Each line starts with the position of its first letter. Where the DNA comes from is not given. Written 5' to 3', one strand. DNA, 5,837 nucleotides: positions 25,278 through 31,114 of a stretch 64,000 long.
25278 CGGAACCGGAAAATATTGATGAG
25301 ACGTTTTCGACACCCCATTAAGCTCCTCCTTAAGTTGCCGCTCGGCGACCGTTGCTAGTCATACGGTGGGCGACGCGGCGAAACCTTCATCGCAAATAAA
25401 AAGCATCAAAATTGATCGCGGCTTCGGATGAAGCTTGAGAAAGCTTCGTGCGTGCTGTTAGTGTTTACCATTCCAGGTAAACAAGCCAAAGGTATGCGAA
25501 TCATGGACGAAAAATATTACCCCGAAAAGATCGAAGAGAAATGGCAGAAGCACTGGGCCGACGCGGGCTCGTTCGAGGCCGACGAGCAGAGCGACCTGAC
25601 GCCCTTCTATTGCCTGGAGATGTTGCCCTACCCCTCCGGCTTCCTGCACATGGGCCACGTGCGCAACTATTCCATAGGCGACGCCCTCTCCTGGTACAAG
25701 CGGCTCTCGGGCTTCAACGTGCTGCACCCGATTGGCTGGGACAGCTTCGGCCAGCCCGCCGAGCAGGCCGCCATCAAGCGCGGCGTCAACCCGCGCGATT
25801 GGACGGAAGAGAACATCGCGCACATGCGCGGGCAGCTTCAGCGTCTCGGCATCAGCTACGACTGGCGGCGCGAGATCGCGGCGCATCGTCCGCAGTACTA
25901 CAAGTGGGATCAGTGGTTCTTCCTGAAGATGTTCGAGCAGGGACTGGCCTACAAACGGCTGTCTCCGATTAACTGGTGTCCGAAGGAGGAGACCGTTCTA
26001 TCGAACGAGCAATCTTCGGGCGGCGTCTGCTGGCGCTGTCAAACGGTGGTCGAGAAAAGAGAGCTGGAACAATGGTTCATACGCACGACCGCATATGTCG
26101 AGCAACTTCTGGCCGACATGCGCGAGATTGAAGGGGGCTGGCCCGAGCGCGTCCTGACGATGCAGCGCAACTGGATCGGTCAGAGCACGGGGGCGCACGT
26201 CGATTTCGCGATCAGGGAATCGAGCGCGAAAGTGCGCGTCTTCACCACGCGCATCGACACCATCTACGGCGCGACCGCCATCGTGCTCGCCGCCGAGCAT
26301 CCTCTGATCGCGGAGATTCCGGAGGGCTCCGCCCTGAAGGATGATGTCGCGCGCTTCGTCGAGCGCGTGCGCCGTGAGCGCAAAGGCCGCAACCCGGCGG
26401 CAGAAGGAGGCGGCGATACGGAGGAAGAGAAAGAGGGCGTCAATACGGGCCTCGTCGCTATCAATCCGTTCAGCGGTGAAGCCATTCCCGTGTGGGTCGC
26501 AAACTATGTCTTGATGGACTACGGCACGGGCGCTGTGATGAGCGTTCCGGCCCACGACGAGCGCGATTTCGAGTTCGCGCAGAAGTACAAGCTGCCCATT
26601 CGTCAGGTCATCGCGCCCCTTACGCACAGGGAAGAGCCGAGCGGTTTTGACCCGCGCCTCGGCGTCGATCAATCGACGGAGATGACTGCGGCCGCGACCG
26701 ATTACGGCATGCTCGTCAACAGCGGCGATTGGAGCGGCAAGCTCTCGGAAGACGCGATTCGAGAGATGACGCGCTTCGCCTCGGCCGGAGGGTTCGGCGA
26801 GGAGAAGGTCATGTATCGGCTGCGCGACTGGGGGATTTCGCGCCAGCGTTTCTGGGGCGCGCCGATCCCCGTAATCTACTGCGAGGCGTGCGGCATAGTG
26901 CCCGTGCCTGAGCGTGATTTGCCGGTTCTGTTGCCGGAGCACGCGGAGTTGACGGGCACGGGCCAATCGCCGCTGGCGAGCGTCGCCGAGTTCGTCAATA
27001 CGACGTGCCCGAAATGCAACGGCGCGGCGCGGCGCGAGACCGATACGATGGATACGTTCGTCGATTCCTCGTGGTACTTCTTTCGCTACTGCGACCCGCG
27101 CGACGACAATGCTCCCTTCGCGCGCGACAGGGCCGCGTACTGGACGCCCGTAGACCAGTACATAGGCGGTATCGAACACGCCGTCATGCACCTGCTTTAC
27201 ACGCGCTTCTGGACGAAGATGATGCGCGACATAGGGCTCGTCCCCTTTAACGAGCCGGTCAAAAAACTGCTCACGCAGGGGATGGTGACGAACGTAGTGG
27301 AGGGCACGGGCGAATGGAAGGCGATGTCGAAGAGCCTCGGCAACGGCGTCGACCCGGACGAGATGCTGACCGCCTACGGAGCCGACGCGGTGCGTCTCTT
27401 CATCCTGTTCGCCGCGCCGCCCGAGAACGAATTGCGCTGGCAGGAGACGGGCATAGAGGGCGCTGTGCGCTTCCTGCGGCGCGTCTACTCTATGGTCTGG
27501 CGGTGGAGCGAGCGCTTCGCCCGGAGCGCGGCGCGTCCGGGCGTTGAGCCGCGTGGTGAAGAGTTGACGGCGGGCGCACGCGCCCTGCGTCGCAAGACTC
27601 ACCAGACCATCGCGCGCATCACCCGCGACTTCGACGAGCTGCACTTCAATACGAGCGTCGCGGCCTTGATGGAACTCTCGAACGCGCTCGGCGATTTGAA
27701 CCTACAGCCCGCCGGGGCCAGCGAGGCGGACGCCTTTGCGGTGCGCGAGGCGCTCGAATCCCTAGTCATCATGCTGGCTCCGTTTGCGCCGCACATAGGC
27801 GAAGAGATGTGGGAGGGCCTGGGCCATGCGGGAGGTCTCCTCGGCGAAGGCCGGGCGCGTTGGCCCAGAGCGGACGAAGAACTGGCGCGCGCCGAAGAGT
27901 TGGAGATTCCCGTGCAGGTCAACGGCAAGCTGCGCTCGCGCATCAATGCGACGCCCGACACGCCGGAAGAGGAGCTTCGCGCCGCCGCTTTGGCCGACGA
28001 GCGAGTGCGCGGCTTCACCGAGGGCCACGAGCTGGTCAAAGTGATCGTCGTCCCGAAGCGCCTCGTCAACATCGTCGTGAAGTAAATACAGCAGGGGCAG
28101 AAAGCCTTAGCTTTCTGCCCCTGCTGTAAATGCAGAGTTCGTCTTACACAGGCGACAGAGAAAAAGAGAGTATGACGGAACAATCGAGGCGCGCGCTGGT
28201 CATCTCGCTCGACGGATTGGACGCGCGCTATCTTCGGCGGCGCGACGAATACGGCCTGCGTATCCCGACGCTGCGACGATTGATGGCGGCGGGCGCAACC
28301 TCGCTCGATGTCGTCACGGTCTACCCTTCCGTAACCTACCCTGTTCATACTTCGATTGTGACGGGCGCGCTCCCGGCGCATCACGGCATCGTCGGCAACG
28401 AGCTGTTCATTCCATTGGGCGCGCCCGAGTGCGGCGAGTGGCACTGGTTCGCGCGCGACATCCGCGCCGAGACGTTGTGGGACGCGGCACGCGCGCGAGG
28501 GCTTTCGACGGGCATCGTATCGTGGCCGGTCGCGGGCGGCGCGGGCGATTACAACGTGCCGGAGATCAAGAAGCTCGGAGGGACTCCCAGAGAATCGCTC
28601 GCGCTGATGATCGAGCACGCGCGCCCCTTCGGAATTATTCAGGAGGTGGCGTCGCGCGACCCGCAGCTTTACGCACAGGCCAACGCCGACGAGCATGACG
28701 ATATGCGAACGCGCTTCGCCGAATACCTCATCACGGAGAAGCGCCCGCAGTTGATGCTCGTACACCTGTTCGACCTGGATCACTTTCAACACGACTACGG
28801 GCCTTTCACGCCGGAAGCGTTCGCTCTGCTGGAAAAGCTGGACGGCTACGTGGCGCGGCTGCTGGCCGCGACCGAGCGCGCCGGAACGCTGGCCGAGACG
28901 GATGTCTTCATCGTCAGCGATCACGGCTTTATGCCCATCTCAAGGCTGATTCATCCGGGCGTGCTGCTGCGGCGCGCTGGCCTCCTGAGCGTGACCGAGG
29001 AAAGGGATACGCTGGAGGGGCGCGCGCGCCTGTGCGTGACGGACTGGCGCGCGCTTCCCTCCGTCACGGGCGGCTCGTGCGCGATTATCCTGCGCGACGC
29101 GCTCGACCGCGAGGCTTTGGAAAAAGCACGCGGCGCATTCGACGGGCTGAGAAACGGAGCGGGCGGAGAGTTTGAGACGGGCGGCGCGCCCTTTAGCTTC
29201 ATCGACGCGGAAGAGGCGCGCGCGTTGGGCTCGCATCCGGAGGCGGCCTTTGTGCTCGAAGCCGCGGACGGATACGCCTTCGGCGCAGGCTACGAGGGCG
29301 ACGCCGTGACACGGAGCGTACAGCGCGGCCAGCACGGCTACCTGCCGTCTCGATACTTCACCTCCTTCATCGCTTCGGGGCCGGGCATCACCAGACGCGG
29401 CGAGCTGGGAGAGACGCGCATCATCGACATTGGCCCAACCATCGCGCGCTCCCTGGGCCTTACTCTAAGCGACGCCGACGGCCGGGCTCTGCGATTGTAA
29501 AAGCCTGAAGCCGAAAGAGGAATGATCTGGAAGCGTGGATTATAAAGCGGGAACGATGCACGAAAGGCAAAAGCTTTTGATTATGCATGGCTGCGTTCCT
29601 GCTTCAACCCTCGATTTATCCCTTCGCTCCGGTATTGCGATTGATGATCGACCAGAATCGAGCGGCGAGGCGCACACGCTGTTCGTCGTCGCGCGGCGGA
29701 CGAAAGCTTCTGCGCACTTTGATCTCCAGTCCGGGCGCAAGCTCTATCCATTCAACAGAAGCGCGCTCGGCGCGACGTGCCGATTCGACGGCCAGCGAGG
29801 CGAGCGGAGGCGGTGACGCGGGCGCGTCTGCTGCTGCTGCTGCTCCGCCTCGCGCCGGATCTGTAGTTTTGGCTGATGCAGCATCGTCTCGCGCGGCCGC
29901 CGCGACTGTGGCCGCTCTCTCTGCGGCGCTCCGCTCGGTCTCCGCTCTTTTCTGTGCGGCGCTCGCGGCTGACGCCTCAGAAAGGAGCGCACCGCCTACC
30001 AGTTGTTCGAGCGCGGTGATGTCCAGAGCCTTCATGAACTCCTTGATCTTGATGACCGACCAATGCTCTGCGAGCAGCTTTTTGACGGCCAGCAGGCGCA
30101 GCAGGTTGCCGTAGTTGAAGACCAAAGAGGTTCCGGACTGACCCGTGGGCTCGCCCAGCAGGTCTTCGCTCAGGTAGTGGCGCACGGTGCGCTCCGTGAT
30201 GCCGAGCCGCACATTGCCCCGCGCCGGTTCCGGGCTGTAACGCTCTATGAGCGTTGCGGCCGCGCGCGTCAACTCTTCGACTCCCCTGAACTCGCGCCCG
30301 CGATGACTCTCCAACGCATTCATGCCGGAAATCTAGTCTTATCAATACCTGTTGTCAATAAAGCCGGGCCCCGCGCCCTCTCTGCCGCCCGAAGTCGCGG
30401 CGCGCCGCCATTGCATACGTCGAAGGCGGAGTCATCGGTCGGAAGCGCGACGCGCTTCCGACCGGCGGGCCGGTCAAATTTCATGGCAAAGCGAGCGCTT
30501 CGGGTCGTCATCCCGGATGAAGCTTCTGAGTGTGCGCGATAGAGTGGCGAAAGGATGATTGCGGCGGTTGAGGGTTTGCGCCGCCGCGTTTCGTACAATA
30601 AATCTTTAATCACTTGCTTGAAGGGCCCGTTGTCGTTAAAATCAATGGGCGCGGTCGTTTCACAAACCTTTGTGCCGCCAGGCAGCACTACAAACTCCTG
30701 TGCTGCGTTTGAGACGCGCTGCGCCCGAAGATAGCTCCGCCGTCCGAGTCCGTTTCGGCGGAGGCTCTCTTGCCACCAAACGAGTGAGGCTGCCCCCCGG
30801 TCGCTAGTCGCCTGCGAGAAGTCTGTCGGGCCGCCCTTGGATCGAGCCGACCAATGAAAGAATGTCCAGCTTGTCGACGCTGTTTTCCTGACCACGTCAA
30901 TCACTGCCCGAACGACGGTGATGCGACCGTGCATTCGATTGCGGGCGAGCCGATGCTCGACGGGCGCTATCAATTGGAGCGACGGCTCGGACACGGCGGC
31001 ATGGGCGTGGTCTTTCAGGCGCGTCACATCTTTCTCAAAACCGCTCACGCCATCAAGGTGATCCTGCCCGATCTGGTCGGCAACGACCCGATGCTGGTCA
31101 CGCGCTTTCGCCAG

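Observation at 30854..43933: Kinase / triple-FHA ABC exporter neighbourhood: a candidate phospho-Thr-gated export module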

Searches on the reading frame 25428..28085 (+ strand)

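Call 13: search_protein_families(library=pfam, proteins=[window:25428-28085:+], max_evalue=0.01)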
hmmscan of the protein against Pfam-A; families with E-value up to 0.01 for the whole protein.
window:25428-28085:+ (885 aa): 5 families
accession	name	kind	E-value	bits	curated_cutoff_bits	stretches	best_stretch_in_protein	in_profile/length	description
PF13603.12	tRNA-synt_1_2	-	4.9e-62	209.1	25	1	247-449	1-182/185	Leucyl-tRNA synthetase, editing domain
PF00133.28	tRNA-synt_1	-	1e-50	173.2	22.7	2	38-249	1-224/414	tRNA synthetases class I (I, L, M and V)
PF09334.17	tRNA-synt_1g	-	2.7e-27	96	20.1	2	66-205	7-143/391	tRNA synthetases class I (M)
PF08264.19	Anticodon_1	-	2e-21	76.8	25.1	1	718-848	2-145/148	Anticodon-binding domain of tRNA ligase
PF01406.26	tRNA-synt_1e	-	0.0027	17.6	27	0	631-679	252-299/301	tRNA synthetases class I (C) catalytic domain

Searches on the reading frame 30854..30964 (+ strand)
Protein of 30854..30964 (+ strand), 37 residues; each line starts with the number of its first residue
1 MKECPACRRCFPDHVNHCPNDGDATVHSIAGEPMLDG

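Call 47: search_protein_families(library=pfam, proteins=[window:30854-30964:+], max_evalue=10)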
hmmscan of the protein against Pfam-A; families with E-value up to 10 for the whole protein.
seq(37 aa): 0 families
